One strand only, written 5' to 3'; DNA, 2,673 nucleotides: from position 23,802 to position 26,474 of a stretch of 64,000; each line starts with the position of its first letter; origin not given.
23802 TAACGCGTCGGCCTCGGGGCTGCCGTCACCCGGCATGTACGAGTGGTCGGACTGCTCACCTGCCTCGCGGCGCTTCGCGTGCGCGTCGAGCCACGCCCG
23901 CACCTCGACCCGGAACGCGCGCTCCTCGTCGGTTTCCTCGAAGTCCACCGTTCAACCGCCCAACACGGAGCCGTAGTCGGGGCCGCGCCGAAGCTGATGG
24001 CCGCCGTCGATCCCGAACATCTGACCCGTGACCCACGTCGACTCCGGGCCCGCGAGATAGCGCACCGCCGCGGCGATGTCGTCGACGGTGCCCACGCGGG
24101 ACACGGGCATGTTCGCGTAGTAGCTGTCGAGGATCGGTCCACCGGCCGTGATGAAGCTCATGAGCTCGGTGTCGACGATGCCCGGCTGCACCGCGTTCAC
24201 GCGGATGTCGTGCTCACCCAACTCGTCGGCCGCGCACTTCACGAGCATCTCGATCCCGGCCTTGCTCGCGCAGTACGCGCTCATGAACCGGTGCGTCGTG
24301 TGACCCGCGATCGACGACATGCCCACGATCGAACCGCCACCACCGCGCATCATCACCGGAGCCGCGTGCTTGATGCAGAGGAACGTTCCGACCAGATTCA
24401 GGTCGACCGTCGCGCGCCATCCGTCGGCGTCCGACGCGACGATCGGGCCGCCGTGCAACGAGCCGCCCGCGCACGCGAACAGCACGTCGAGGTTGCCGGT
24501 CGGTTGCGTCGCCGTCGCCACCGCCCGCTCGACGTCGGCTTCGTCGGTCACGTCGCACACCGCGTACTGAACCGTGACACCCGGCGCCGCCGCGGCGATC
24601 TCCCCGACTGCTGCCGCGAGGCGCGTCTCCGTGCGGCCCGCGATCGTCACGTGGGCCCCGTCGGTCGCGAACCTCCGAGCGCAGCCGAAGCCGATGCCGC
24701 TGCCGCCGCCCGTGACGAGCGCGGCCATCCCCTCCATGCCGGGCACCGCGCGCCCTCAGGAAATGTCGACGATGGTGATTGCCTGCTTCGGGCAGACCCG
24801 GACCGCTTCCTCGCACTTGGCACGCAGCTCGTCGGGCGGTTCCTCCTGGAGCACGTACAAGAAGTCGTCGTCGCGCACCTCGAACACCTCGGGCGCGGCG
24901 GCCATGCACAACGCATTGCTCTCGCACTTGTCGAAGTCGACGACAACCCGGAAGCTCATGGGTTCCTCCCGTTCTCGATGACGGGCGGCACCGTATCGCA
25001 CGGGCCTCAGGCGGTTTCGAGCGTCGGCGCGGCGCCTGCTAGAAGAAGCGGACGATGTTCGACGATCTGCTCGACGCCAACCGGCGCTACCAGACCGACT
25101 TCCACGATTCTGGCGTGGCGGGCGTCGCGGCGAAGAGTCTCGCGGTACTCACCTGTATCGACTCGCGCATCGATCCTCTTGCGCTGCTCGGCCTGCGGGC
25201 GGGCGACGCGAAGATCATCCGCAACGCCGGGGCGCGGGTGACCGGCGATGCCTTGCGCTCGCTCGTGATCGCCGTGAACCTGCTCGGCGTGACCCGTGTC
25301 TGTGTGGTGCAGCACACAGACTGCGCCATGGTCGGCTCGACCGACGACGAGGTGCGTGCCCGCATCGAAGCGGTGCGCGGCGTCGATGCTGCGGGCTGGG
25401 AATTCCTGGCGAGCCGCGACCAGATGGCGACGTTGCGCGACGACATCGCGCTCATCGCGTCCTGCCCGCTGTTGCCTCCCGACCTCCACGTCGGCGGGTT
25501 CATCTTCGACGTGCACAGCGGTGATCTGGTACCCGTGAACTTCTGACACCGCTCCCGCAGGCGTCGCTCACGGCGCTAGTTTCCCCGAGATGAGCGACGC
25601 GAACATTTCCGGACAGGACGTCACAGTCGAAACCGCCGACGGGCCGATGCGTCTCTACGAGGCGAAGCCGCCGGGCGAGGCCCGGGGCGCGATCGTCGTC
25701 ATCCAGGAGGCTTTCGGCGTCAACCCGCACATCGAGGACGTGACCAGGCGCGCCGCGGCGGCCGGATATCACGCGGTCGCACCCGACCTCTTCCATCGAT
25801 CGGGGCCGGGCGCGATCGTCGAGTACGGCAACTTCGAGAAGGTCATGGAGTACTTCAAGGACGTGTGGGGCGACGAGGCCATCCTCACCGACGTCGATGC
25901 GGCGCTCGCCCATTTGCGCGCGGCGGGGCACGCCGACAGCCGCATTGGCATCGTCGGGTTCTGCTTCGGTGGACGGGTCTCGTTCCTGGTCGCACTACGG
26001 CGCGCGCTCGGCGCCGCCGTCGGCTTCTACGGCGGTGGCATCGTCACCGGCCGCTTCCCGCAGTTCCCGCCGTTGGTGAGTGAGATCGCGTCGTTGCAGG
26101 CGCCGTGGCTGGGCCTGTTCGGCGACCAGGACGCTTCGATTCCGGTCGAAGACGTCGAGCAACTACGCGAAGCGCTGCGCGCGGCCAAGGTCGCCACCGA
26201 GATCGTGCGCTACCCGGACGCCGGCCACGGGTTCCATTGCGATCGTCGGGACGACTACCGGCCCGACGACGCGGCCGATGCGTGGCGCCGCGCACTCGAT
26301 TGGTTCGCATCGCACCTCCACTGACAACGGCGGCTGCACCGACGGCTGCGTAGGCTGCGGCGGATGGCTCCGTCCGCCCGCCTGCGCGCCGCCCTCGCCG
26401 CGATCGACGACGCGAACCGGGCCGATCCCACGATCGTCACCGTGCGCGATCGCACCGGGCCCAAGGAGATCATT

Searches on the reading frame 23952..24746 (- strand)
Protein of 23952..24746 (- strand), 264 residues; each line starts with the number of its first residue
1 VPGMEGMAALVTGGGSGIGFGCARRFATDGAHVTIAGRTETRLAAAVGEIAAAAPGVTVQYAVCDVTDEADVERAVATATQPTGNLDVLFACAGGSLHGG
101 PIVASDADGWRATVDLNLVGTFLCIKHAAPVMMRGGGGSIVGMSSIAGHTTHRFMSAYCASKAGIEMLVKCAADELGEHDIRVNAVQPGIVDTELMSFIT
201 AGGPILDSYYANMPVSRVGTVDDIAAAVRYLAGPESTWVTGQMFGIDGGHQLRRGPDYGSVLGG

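Call 26: search_protein_families(library=pfam, proteins=[window:23952-24746:-], max_evalue=0.0001)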
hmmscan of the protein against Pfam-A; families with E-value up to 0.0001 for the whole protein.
window:23952-24746:- (264 aa): 4 families
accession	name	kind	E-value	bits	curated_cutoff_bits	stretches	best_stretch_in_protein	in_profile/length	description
PF13561.12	adh_short_C2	-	2.8e-63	214.1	27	1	16-249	6-234/236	Enoyl-(Acyl carrier protein) reductase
PF00106.31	adh_short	-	3.9e-54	183.6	26.6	1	8-197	2-188/195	short chain dehydrogenase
PF23441.1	SDR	-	1.6e-13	51.1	27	1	8-250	9-255/258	SDR-like rossmann domain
PF08659.16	KR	-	3.4e-11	43.8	22.6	1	10-170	4-161/180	KR domain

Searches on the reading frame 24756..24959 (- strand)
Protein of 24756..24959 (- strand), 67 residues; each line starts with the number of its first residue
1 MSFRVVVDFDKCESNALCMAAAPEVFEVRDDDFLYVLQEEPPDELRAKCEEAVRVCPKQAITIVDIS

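Call 27: search_protein_families(library=pfam, proteins=[window:24756-24959:-], max_evalue=0.01)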
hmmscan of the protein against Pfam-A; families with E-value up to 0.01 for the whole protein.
window:24756-24959:- (67 aa): 3 families
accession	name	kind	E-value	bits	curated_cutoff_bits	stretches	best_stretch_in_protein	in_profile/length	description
PF13459.11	Fer4_15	-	6.7e-13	49.6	22.4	1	5-63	1-66/66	4Fe-4S single cluster domain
PF13370.11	Fer4_13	-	1.5e-11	45.2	24.5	1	7-62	1-57/58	4Fe-4S single cluster domain of Ferredoxin I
PF06902.16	Fer4_19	-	0.0003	21.2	24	1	5-64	8-62/64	Divergent 4Fe-4S mono-cluster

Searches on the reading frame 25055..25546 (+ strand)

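Call 26: search_protein_families(library=pfam, proteins=[window:25055-25546:+], max_evalue=0.0001)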
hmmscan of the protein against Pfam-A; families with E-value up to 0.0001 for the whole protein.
window:25055-25546:+ (163 aa): 1 family
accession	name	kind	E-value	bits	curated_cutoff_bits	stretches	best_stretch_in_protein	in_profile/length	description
PF00484.24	Pro_CA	-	3.7e-14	53.7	25.7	1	30-97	2-72/156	Carbonic anhydrase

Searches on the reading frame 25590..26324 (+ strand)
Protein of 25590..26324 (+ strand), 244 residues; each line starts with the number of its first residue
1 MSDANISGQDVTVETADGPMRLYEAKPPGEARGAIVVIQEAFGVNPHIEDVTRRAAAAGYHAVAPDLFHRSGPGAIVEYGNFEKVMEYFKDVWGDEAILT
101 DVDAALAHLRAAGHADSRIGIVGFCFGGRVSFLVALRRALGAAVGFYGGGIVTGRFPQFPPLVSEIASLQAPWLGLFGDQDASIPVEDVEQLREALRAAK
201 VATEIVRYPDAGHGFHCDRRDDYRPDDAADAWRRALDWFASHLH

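Call 26: search_protein_families(library=pfam, proteins=[window:25590-26324:+], max_evalue=0.0001)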
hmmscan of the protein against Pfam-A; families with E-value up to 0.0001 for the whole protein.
window:25590-26324:+ (244 aa): 2 families
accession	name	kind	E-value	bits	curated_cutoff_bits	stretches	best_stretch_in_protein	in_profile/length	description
PF01738.24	DLH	-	1.4e-51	175.6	21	1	23-242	4-216/217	Dienelactone hydrolase family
PF00326.27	Peptidase_S9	-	3.3e-06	27.2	22.6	0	169-223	143-197/213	Prolyl oligopeptidase family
